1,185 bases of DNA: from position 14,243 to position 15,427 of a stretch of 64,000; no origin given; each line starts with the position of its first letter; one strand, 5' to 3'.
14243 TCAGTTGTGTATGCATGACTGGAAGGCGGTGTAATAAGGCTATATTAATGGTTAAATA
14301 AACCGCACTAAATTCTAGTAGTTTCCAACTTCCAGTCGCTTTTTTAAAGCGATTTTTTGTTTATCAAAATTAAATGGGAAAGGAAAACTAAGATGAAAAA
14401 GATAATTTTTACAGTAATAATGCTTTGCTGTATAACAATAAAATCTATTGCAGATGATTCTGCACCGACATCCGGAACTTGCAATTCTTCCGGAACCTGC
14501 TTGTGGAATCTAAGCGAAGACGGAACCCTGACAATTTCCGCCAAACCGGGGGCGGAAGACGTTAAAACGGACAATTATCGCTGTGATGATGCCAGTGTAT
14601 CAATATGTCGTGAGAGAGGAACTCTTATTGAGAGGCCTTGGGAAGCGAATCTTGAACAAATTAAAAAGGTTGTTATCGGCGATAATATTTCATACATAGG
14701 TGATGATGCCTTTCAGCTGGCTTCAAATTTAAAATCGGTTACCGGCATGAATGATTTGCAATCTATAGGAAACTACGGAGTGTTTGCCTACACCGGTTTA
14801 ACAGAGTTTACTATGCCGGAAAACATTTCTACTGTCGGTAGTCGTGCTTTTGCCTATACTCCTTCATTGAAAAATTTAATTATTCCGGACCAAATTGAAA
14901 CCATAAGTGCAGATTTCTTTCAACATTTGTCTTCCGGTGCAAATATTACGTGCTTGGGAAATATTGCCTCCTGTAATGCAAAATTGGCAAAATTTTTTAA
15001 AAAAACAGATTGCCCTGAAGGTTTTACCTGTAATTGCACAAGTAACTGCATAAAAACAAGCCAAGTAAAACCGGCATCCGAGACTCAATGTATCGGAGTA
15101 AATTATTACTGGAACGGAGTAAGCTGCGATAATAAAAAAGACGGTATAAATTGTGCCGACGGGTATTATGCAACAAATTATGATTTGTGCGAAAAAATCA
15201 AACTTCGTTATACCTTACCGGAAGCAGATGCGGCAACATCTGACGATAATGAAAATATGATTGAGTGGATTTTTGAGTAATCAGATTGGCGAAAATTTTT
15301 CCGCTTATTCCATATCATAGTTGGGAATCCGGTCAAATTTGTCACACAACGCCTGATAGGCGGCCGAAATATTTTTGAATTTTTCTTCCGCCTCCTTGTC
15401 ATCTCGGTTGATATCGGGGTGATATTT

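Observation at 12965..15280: Five-member secreted LRR / Cys-rich protein family sharing a near-invariant 24-residue acidic C-terminal tail: candidate new sorting or secretion tag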

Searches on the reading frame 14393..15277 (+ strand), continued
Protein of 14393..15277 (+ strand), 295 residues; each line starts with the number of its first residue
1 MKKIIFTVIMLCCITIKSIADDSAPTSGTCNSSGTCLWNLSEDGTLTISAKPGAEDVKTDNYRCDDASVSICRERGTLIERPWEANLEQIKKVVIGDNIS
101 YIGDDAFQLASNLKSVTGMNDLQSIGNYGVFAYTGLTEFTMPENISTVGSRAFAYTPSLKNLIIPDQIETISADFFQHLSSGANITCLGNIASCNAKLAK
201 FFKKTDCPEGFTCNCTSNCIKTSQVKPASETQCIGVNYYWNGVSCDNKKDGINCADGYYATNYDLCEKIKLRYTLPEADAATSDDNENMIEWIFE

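Call 45: fold_search(model_id=the predicted structure, library=pdb)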
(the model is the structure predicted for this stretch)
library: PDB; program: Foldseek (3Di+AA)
matches with E <= 10: 424; with E <= 0.001: 10
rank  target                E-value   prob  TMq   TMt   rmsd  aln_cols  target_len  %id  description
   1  4h09_E                5.0e-07  1.00  0.40  0.32   3.1       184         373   22  Crystal structure of a leucine-rich repeat protein (EUBVEN_01088) from Eubacterium ventriosum ATCC 27560 at 2.50 A res (released 2012-10-10)
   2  4h09_B                6.8e-07  1.00  0.39  0.32   3.8       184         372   22  Crystal structure of a leucine-rich repeat protein (EUBVEN_01088) from Eubacterium ventriosum ATCC 27560 at 2.50 A res (released 2012-10-10)
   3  4h09_A                8.0e-07  1.00  0.40  0.32   3.9       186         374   23  Crystal structure of a leucine-rich repeat protein (EUBVEN_01088) from Eubacterium ventriosum ATCC 27560 at 2.50 A res (released 2012-10-10)
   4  4h09_C                1.3e-06  1.00  0.38  0.31   3.9       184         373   22  Crystal structure of a leucine-rich repeat protein (EUBVEN_01088) from Eubacterium ventriosum ATCC 27560 at 2.50 A res (released 2012-10-10)
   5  4h09_D                3.8e-06  1.00  0.38  0.31   4.1       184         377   23  Crystal structure of a leucine-rich repeat protein (EUBVEN_01088) from Eubacterium ventriosum ATCC 27560 at 2.50 A res (released 2012-10-10)
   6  6mlx_A                2.7e-05  1.00  0.36  0.49   7.6       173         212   14  Crystal structure of T. pallidum Leucine Rich Repeat protein (TpLRR) (released 2019-07-17)
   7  6mlx_C                9.8e-05  1.00  0.36  0.48   7.1       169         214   14  Crystal structure of T. pallidum Leucine Rich Repeat protein (TpLRR) (released 2019-07-17)
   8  6mlx_B                1.1e-04  1.00  0.31  0.42  10.9       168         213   14  Crystal structure of T. pallidum Leucine Rich Repeat protein (TpLRR) (released 2019-07-17)
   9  4gt6                  1.5e-04  1.00  0.38  0.30   6.9       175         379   18  Crystal structure of a leucine rich cell surface protein (FAEPRAA2165_01021) from Faecalibacterium prausnitzii A2-165 at (released 2012-09-26)
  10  4fs7                  4.7e-04  1.00  0.28  0.23  12.5       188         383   17  Crystal structure of a leucine-rich repeat protein (BACOVA_04585) from Bacteroides ovatus ATCC 8483 at 1.19 A resolution (released 2012-09-19)
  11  4oju_B                1.8e-03  1.00  0.25  0.50  12.9       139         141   22  Crystal structure of a leucine-rich repeat protein (BACCAP_00569) from Bacteroides capillosus ATCC 29799 at 2.00 A res (released 2014-06-18)
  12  4cp6                  2.8e-03  0.99  0.21  0.15  14.0       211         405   16  The Crystal structure of Pneumococcal vaccine antigen PcpA (released 2015-02-25)
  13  4arn_A                3.6e-03  0.87  0.23  0.24  14.1       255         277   13  Crystal structure of the N-terminal domain of Drosophila Toll receptor (released 2013-01-23)
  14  4oju_A                3.8e-03  1.00  0.26  0.51  12.9       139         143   22  Crystal structure of a leucine-rich repeat protein (BACCAP_00569) from Bacteroides capillosus ATCC 29799 at 2.00 A res (released 2014-06-18)
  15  4fdw                  3.8e-03  0.87  0.21  0.17  12.0       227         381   16  Crystal structure of a putative cell surface protein (BACOVA_01565) from Bacteroides ovatus ATCC 8483 at 2.05 A resoluti (released 2012-07-25)
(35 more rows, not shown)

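Call 64: predict_structure(alignment_id=A6)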
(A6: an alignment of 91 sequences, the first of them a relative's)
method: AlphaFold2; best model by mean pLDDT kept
length: 275 residues; sequences in the alignment: 91
mean_pLDDT: 83.1   pTM: 0.73
mean pLDDT of the five models: 83.1, 82.1, 81.1, 81.1, 80.2
residues with pLDDT >= 90: 134; 70-90: 67; 50-70: 70; < 50: 4
segments of 3 or more residues with pLDDT < 50: 1-3
pLDDT, mean of each block of 10 residues (from residue 1): 53 62 81 97 98 98 84 74 95 98 95 97 89 95 95 94 94 89 90 80 86 70 66 78 66 66 65 63
secondary structure, 60 per line:
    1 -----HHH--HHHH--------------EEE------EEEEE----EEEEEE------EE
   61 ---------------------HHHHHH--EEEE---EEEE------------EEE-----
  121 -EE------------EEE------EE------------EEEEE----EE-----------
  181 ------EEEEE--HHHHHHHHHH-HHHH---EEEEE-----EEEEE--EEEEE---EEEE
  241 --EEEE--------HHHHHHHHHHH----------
elements in order: H11-14 E29-31 E38-42 E47-52 H82-87 E90-93 E97-100 E113-115 E136-138 E159-163 E187-191 H194-203 H205-208 E212-216 E222-226 E229-233 E237-240 E243-246 H255-265

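Call 67: find_encoding_contigs(protein=P0012, flank=10000, max_places=2)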
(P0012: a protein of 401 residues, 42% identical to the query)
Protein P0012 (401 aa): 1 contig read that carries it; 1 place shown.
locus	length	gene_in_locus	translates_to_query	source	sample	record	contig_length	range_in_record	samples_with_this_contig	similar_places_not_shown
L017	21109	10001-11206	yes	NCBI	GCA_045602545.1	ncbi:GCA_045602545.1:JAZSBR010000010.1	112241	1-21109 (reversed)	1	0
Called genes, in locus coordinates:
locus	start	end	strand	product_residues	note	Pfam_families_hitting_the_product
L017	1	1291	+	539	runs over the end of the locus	PF02878:PGM_PMM_I, PF02879:PGM_PMM_II, PF02880:PGM_PMM_III, PF24947:PGM1_C_vert_fung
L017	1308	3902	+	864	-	PF13188:PAS_8 (faint), PF08448:PAS_4 (faint), PF00989:PAS (weak), PF13426:PAS_9 (weak), PF00512:HisKA (weak), PF02518:HATPase_c, PF00072:Response_reg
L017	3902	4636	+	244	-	PF00308:Bac_DnaA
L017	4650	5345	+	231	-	PF06691:DUF1189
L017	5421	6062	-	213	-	-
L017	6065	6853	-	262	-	-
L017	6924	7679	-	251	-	PF03167:UDG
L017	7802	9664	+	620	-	PF21033:RMD1-3 (faint), PF09976:TPR_21 (faint), PF00515:TPR_1 (faint), PF07719:TPR_2 (faint), PF13174:TPR_6 (faint), PF13181:TPR_8 (faint), PF23914:TPR_CcmH_CycH, PF13424:TPR_12 (weak), +11 more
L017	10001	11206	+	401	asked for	PF13306:LRR_5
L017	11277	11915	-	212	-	PF13441:Gly-zipper_YMGG, PF13488:Gly-zipper_Omp, PF00691:OmpA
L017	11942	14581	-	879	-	PF00133:tRNA-synt_1, PF01406:tRNA-synt_1e (faint), PF09334:tRNA-synt_1g (weak), PF13603:tRNA-synt_1_2 (weak), PF09334:tRNA-synt_1g, PF08264:Anticodon_1, PF10458:Val_tRNA-synt_C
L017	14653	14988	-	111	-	-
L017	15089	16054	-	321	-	PF03706:LPG_synthase_TM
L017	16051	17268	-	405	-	PF08238:Sel1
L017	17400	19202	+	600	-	PF00006:ATP-synt_ab (faint), PF13191:AAA_16 (faint), PF00005:ABC_tran, PF13304:AAA_21 (weak), PF13175:AAA_15 (weak), PF00005:ABC_tran, PF02463:SMC_N (weak), PF16326:ABC_tran_CTD, +7 more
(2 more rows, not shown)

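Call 68: find_encoding_contigs(protein=P0164, flank=10000, max_places=2)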
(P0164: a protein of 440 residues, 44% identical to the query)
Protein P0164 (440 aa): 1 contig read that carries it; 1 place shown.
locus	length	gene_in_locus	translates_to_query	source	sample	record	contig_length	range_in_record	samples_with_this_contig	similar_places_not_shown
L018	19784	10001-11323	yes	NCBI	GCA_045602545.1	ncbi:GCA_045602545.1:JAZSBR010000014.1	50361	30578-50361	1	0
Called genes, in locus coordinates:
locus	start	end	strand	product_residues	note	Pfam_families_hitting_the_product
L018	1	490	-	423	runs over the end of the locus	PF13306:LRR_5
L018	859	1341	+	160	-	PF00364:Biotin_lipoyl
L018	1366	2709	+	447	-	PF00289:Biotin_carb_N, PF02222:ATP-grasp, PF02786:CPSase_L_D2, PF07478:Dala_Dala_lig_C, PF02785:Biotin_carb_C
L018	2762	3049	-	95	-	-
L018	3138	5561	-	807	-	PF00924:MS_channel_2nd, PF21082:MS_channel_3rd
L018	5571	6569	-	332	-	PF01118:Semialdhyde_dh, PF02629:CoA_binding (faint), PF02774:Semialdhyde_dhC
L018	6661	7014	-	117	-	-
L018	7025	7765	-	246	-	PF01416:PseudoU_synth_1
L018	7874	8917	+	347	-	PF00919:UPF0004, PF04055:Radical_SAM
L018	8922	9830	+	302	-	PF02881:SRP54_N, PF13604:AAA_30 (faint), PF06414:Zeta_toxin, PF00448:SRP54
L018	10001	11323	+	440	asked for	PF13306:LRR_5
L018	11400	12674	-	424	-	PF03349:Toluene_X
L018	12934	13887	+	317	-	PF00437:T2SSE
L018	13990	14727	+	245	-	PF00085:Thioredoxin (faint), PF13462:Thioredoxin_4, PF13098:Thioredoxin_2 (weak), PF01323:DSBA, PF13743:Thioredoxin_5 (weak)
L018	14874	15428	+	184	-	PF05198:IF3_N, PF00707:IF3_C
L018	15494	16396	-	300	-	PF13306:LRR_5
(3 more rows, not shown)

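Call 97: find_encoding_contigs(protein=P0067, flank=10000, max_places=1)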
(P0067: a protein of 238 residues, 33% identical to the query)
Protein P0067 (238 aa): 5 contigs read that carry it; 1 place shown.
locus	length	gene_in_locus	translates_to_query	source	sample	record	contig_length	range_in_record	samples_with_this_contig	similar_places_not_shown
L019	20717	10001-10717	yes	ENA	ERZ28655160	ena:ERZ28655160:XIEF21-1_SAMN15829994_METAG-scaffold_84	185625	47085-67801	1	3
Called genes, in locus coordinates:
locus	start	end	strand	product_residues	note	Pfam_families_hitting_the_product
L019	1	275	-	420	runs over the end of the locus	PF01551:Peptidase_M23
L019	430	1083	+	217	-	PF01726:LexA_DNA_bind, PF00717:Peptidase_S24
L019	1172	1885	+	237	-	-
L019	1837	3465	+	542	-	PF28550:DUF8436, PF00890:FAD_binding_2 (faint), PF21688:FAD-depend_C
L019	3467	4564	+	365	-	PF04055:Radical_SAM, PF06969:HemN_C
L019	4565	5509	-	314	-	PF03706:LPG_synthase_TM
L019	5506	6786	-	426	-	PF08238:Sel1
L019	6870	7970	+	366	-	PF01743:PolyA_pol, PF12627:PolyA_pol_RNAbd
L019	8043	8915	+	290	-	-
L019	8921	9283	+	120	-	-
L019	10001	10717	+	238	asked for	PF13306:LRR_5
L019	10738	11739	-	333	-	PF10609:ParA, PF00142:Fer4_NifH (faint), PF01656:CbiA, PF09140:MipZ, PF13614:AAA_31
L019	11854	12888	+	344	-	PF01145:Band_7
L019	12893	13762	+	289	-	PF01145:Band_7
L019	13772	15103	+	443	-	PF17820:PDZ_6 (faint), PF00089:Trypsin, PF13365:Trypsin_2, PF04495:GRASP55_65 (faint), PF00595:PDZ (weak), PF13180:PDZ_2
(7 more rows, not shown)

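Call 98: find_encoding_contigs(protein=P0026, flank=10000, max_places=1)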
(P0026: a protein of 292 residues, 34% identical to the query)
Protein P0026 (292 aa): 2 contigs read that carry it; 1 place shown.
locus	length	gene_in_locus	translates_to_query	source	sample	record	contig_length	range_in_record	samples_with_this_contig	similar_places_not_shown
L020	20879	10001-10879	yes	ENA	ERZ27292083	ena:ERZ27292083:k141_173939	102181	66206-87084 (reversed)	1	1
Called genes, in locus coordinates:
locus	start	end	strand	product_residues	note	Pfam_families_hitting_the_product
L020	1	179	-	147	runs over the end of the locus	-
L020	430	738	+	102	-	PF00338:Ribosomal_S10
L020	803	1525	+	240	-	PF00297:Ribosomal_L3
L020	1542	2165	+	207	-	PF00573:Ribosomal_L4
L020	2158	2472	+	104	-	PF00276:Ribosomal_L23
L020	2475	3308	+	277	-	PF00181:Ribosomal_L2_N, PF03947:Ribosomal_L2_C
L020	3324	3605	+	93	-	PF00203:Ribosomal_S19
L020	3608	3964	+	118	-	PF00237:Ribosomal_L22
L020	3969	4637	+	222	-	PF07650:KH_2, PF00189:Ribosomal_S3_C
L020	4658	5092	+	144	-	PF00252:Ribosomal_L16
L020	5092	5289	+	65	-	PF00831:Ribosomal_L29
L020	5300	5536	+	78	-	PF00366:Ribosomal_S17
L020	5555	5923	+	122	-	PF00238:Ribosomal_L14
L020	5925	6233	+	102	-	PF00467:KOW, PF17136:ribosomal_L24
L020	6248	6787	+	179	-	PF00281:Ribosomal_L5, PF00673:Ribosomal_L5_C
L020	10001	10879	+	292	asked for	PF13306:LRR_5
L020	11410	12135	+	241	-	PF13306:LRR_5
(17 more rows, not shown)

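Call 99: find_encoding_contigs(protein=P0034, flank=10000, max_places=1)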
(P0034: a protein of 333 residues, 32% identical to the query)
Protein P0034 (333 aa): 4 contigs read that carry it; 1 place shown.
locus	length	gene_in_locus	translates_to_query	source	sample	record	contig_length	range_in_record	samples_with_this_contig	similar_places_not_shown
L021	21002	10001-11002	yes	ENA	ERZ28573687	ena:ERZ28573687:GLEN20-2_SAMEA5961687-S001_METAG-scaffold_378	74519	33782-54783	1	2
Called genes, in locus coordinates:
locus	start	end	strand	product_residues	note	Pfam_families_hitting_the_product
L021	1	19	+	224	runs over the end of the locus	-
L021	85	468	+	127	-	PF10095:DUF2333 (weak)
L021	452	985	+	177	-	PF01106:NifU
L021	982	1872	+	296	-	PF01832:Glucosaminidase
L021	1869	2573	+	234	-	PF00753:Lactamase_B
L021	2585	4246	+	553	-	PF00672:HAMP (weak), PF13188:PAS_8 (faint), PF13581:HATPase_c_2 (faint), PF02518:HATPase_c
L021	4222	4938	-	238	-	PF01510:Amidase_2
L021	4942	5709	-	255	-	PF02578:Cu-oxidase_4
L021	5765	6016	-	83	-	-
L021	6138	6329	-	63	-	-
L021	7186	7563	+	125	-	PF00239:Resolvase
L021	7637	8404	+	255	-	-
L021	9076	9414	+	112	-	-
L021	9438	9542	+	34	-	-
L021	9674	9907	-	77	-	PF01381:HTH_3, PF13443:HTH_26 (weak)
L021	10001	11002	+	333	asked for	PF13306:LRR_5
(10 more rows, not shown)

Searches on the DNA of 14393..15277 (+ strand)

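Call 94: search_rna_families(source=L017, start=9700, end=10010, threshold=evalue, max_evalue=1, show_alignments=2)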
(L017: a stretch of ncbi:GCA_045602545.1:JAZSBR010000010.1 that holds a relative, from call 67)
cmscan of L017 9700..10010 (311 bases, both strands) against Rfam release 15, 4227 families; matches with E-value up to 1: 2.
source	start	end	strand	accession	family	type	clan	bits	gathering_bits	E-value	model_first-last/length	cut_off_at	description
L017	9854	9936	+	RF00343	snoZ122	Gene; snRNA; snoRNA; CD-box;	-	22.2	38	0.63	1-89/89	no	Small nucleolar RNA Z122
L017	9931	9990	+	RF00519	suhB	Gene; sRNA;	CL00108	15.4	41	0.85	1-77/77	no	Makes More Granules Regulator RNA (mmgR)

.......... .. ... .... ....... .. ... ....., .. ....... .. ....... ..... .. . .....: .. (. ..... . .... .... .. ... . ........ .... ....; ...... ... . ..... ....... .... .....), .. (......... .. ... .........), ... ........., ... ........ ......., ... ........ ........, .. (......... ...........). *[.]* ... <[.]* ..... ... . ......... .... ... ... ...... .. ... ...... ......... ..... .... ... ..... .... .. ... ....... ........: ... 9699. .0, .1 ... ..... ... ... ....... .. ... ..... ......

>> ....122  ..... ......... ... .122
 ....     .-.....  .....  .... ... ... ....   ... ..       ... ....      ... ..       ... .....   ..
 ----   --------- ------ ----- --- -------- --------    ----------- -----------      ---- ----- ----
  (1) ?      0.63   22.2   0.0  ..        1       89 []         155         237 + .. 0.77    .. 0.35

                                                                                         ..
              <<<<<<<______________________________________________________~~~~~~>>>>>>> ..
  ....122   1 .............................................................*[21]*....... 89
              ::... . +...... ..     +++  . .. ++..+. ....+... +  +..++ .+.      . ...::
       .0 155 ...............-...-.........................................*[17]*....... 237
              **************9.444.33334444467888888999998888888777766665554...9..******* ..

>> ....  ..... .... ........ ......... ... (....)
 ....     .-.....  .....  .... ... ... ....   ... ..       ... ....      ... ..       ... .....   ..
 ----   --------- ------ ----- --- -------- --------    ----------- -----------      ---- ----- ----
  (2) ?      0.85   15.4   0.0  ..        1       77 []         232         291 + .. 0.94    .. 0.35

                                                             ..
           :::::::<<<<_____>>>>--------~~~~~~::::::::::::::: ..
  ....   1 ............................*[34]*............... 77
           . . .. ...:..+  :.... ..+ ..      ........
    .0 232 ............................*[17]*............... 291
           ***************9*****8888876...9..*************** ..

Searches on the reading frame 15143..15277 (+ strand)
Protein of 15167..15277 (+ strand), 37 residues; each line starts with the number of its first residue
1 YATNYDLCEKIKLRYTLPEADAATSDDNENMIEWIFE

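Call 11: search_protein_families(library=ncbifam, proteins=[window:15167-15277:+], max_evalue=10)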
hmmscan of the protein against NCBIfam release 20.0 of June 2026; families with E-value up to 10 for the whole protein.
seq(37 aa): 0 families

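Call 12: search_protein_families(library=pfam, proteins=[window:15167-15277:+], max_evalue=10)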
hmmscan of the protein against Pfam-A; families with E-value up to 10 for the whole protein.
seq(37 aa): 0 families

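Call 14: find_homologous_proteins(query=A3, max_evalue=0.01)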
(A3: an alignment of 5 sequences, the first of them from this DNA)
Query A3 (5 sequences) (45 aa, profile of the alignment): 8 proteins with E <= 0.01 among 24 candidates.
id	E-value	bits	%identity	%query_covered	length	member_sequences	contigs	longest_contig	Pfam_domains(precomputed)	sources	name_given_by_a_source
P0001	8.4e-21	91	81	96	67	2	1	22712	-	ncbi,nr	ncbi:MAG: hypothetical protein IKN67_07075, partial [Alphaproteobacteria bacterium]|nr:hypothetical 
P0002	1.0e-20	91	77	96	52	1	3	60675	-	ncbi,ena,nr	ncbi:MAG: hypothetical protein IJ564_06305 [Alphaproteobacteria bacterium]|nr:hypothetical protein [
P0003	1.1e-17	81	73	82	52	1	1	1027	-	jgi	jgi:hypothetical protein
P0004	1.3e-17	81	68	98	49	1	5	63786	-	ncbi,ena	-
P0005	4.0e-17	80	92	58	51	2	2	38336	-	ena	-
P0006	5.2e-17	79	63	96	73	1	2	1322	-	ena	-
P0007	1.2e-13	68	63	100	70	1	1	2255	-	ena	-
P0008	2.6e-11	61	84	56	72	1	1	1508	-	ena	-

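Call 59: find_related_loci(query=A3, collection=metagenome_contigs, flank=10000)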
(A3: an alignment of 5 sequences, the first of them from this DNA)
Query A3 (45 aa) in metagenome_contigs; peptide patterns used: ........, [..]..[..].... (x = any residue, [..] = any of these).
164 stretches matched a pattern, but none encodes a relative of the query by tblastn (E <= 1e-3).

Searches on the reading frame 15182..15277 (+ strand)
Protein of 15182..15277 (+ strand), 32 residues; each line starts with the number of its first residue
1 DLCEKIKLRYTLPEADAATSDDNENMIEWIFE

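Call 50: search_protein_representatives(alignment_id=A5)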
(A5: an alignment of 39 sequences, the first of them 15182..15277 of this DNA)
Query: 39 sequences, 32 profile positions. Proteins with E-value up to 0.001 (for the whole library): 352; up to 1e-10: 102; up to 1e-30: 0. The best 150 are listed.
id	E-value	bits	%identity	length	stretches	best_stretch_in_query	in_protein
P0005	9.3e-16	73.5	-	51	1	1-32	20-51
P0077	2.7e-15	72.0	-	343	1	1-32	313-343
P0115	3.7e-15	71.5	-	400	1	1-32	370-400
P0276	3.8e-15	71.5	-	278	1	1-32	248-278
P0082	4.1e-15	71.4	-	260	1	1-32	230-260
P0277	5.6e-15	71.0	-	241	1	1-32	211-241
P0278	5.8e-15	70.9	-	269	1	1-32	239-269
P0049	6.3e-15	70.8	-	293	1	1-32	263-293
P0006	7.8e-15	70.5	-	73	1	1-32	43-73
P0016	8.6e-15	70.4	-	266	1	1-32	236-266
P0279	9.1e-15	70.3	-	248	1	2-32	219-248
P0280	1.1e-14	70.1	-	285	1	1-32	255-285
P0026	1.2e-14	70.0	-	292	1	1-32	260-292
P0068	1.3e-14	69.9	-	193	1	1-32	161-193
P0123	1.3e-14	69.8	-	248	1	1-32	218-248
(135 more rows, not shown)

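Call 54: search_solved_structures(query=A5, max_evalue=10, show_alignments=3)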
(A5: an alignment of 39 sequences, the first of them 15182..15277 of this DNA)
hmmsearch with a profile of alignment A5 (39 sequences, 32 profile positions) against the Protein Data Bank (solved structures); distinct sequences matched with E-value up to 10: 3.
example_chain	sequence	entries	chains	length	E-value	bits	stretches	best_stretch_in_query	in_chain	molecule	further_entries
5mv8_B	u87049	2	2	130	0.47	13.6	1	10-19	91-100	cDNA FLJ51329, highly similar to Harmonin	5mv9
9kbt_A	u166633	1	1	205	0.87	12.7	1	11-22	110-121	Lysozyme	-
5apz_A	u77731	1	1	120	3.1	11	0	15-26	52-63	GENERAL CONTROL PROTEIN GCN4, NOR1 TCAR0761, GENERAL CONTROL PROTEIN GCN4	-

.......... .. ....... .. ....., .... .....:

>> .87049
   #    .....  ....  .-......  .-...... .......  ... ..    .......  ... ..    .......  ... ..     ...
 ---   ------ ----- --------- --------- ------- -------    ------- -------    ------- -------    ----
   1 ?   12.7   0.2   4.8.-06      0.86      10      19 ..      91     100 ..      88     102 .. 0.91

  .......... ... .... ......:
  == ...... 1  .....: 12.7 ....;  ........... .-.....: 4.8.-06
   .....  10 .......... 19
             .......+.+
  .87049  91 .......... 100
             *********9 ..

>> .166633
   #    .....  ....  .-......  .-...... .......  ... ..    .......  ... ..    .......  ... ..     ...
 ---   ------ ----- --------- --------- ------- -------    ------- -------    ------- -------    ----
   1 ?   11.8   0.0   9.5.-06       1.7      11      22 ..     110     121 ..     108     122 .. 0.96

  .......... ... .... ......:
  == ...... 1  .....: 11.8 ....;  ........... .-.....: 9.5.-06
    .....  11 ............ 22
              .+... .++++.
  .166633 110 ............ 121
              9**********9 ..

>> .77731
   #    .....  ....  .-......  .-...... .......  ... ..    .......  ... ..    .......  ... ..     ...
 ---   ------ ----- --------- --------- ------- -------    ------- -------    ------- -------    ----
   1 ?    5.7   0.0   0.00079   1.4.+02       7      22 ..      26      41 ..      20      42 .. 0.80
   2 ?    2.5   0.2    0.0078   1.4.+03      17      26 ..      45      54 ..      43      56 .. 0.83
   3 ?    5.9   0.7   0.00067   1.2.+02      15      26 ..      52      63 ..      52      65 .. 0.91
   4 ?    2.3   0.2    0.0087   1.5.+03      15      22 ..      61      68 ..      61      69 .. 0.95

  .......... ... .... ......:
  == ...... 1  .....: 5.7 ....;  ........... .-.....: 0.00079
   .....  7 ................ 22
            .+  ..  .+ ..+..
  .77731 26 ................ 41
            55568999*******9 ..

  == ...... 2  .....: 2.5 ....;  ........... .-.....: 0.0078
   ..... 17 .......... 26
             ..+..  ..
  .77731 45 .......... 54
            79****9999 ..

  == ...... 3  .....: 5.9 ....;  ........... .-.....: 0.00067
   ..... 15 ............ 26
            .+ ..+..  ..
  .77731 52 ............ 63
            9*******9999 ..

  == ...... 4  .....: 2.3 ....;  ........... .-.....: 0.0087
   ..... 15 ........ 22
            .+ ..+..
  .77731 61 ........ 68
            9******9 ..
